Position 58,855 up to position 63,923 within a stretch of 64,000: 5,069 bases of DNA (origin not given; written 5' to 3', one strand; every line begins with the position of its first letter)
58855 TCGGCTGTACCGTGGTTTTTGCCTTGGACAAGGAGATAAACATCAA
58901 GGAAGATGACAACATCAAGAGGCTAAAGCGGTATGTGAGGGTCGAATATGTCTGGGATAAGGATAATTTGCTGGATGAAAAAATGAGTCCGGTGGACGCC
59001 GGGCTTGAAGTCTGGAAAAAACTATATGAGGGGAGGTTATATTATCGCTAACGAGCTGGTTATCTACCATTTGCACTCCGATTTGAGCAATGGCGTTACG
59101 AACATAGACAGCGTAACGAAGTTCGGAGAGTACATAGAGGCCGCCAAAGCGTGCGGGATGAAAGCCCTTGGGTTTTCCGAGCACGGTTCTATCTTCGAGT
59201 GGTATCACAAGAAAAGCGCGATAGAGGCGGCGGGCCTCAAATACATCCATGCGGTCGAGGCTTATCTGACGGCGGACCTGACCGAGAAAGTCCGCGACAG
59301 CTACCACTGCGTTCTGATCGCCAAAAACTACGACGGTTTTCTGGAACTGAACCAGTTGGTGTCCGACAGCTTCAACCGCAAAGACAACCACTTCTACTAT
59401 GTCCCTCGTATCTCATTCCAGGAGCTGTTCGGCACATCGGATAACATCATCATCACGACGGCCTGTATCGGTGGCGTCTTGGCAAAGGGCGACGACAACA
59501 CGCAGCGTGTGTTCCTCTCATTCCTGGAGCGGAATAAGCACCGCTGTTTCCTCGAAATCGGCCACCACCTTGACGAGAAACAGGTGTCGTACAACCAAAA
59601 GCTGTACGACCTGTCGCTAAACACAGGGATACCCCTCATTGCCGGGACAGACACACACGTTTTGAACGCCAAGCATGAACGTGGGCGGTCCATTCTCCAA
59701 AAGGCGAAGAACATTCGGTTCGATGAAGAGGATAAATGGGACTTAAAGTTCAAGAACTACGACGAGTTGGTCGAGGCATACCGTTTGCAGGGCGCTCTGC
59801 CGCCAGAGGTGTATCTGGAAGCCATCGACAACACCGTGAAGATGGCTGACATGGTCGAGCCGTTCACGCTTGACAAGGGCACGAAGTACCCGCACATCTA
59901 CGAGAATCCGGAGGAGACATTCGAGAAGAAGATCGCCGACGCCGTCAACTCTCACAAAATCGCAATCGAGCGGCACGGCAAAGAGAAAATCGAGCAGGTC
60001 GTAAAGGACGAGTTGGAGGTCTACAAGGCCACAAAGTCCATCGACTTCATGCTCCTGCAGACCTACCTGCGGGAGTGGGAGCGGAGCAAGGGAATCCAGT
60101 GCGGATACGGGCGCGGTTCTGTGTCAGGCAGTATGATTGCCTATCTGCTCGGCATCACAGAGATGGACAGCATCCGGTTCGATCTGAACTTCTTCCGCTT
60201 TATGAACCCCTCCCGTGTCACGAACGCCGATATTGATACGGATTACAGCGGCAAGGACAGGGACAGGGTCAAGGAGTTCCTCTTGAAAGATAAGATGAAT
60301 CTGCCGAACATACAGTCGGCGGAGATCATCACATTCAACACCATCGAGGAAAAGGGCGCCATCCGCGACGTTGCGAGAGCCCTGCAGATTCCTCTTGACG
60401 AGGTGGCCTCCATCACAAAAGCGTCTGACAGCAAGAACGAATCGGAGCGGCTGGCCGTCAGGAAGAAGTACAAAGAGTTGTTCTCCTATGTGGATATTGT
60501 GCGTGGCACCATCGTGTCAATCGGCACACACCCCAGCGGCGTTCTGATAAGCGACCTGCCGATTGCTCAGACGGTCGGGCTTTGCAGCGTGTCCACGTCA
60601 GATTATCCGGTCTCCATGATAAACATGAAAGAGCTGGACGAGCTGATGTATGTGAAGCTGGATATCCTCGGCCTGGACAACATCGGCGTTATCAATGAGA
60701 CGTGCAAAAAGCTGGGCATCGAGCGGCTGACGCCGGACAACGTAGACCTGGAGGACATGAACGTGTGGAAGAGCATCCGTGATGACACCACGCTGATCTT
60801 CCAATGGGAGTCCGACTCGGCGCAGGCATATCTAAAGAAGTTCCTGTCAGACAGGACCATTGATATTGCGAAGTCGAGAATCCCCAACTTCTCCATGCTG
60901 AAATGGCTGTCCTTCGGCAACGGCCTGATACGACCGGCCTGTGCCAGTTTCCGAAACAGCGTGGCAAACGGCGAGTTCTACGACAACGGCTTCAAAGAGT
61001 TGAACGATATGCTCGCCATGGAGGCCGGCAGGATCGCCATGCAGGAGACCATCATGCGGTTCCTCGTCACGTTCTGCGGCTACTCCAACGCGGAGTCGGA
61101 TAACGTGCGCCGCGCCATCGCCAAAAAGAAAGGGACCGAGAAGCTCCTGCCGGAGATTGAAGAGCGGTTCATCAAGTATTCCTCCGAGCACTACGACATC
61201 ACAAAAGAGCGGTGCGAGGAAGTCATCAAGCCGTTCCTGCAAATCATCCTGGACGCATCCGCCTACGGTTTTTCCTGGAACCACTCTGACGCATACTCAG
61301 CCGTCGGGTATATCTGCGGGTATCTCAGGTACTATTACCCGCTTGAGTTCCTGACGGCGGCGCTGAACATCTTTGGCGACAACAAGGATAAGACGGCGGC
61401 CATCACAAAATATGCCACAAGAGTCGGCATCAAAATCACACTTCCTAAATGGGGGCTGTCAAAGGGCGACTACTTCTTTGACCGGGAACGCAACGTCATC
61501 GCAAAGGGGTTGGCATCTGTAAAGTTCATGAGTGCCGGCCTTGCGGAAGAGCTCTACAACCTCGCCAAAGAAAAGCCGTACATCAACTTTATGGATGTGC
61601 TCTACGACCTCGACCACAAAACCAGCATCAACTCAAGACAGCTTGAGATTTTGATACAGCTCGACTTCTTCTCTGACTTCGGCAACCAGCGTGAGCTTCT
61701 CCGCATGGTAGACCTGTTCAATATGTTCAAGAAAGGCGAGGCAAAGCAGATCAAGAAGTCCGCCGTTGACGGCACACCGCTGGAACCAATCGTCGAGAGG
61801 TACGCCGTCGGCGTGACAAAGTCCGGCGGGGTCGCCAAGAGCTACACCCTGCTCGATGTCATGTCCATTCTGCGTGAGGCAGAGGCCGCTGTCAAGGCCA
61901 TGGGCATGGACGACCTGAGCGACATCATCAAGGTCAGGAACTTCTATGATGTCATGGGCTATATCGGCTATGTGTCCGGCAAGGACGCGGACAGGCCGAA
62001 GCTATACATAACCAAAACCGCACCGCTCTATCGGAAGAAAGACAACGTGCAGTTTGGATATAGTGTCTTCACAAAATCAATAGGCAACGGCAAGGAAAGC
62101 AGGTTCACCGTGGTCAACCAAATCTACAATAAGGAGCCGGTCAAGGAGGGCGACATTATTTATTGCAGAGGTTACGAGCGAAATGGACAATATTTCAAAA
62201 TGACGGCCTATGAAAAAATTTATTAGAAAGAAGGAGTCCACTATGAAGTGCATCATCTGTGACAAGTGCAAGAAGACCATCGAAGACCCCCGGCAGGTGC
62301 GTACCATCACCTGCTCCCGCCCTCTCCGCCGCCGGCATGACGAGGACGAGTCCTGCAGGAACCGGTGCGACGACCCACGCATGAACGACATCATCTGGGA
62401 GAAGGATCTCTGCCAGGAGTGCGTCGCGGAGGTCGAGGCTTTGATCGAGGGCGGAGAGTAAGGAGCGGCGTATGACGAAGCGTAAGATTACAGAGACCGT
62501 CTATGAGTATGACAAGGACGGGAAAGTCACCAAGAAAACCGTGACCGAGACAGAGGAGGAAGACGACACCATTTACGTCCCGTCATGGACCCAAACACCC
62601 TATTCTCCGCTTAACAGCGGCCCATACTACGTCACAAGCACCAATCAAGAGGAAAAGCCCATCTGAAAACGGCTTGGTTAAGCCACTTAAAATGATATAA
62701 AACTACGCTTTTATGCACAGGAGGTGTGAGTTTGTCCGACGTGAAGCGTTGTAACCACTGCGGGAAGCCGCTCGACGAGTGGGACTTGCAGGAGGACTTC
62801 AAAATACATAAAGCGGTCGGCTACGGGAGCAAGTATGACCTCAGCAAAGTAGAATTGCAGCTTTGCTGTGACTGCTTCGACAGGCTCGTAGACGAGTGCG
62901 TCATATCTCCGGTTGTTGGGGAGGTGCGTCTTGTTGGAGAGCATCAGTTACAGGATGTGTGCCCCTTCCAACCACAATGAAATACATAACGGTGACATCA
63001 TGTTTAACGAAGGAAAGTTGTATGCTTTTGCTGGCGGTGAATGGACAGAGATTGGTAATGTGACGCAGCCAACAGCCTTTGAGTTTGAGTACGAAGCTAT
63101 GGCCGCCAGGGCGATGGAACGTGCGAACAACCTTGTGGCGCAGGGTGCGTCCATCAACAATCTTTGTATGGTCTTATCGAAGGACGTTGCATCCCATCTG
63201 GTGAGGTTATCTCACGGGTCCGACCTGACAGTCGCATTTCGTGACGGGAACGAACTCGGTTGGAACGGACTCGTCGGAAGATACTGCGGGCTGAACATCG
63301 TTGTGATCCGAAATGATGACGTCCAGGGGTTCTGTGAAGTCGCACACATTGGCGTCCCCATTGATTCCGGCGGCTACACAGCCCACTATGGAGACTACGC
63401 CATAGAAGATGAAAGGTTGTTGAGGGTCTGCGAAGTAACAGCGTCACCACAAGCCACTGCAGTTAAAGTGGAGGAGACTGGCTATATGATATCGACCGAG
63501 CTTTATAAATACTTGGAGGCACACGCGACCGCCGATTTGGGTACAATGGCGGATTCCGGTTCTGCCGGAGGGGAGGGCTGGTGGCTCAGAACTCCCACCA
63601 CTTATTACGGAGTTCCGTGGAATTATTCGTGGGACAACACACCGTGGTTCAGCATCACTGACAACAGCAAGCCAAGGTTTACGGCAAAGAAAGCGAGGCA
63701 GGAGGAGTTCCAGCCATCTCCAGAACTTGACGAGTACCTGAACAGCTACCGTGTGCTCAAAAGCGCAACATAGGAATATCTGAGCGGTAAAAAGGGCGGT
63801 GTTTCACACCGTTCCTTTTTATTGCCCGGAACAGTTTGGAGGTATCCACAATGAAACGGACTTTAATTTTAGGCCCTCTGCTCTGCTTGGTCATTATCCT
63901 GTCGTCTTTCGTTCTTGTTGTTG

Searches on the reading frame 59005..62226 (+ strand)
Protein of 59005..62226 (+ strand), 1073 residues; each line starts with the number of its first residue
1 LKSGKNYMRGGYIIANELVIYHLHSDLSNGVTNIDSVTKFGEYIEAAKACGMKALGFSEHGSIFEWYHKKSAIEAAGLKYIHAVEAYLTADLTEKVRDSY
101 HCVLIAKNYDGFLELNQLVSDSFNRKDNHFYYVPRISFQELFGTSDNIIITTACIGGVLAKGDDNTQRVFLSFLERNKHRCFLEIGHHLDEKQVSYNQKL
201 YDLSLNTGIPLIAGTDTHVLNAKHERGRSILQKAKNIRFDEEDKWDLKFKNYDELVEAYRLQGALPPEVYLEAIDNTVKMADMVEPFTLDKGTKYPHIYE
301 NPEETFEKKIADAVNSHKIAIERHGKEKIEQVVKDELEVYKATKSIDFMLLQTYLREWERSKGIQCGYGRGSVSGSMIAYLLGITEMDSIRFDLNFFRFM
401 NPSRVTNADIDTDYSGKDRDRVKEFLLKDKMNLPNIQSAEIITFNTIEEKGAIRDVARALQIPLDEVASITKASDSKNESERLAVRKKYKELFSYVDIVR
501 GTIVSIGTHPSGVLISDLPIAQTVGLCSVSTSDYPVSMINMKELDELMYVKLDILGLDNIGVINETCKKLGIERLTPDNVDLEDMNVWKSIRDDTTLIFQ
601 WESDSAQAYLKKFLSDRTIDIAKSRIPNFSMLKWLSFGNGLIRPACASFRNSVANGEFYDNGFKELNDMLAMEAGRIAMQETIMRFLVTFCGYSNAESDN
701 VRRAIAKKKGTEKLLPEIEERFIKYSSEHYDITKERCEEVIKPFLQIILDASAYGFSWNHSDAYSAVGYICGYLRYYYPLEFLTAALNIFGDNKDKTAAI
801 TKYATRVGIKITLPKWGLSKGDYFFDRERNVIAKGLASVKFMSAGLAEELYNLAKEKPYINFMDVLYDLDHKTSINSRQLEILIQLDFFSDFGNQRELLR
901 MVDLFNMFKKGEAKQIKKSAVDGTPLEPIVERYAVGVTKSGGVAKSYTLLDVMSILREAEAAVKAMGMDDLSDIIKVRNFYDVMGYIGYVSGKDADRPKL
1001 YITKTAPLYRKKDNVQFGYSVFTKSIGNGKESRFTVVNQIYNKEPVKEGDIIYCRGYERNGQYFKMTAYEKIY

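Call 27: search_protein_families(library=pfam, proteins=[window:59005-62226:+], max_evalue=0.001)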
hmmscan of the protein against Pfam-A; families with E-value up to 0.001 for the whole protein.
window:59005-62226:+ (1073 aa): 4 families
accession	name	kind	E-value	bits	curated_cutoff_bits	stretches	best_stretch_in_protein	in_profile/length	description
PF07733.18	DNA_pol3_alpha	-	3.5e-47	161.7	23.9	1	322-556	16-260/260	Bacterial DNA polymerase III alpha NTPase domain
PF02811.25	PHP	-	1.3e-19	71.5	26.4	1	21-161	2-131/164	PHP domain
PF17657.6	DNA_pol3_finger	-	4.7e-13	49.2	22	1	563-725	5-161/166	Bacterial DNA polymerase III alpha subunit finger domain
PF14579.12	HHH_6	-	5.7e-07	30.1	25.6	1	809-897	2-88/90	Helix-hairpin-helix motif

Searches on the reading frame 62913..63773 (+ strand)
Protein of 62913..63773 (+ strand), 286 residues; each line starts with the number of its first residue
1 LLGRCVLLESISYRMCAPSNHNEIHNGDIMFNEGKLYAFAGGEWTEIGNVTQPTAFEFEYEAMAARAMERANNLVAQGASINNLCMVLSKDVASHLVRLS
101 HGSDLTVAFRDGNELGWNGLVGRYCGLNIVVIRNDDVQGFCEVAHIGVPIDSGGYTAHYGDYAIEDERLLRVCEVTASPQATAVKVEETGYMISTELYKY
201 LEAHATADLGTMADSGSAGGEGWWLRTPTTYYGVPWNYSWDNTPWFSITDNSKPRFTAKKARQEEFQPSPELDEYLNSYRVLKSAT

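Call 27: search_protein_families(library=pfam, proteins=[window:62913-63773:+], max_evalue=0.001)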
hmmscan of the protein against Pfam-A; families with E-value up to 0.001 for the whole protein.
window:62913-63773:+ (286 aa): 0 families

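Call 107: find_encoding_contigs(protein=window:62913-63773:+, flank=10000, max_places=1)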
Protein window:62913-63773:+ (286 aa): no gene with exactly this product is on record in the collection.

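Call 109: find_encoding_contigs(protein=window:63000-63773:+, flank=10000, max_places=1)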
Protein window:63000-63773:+ (257 aa): no gene with exactly this product is on record in the collection.
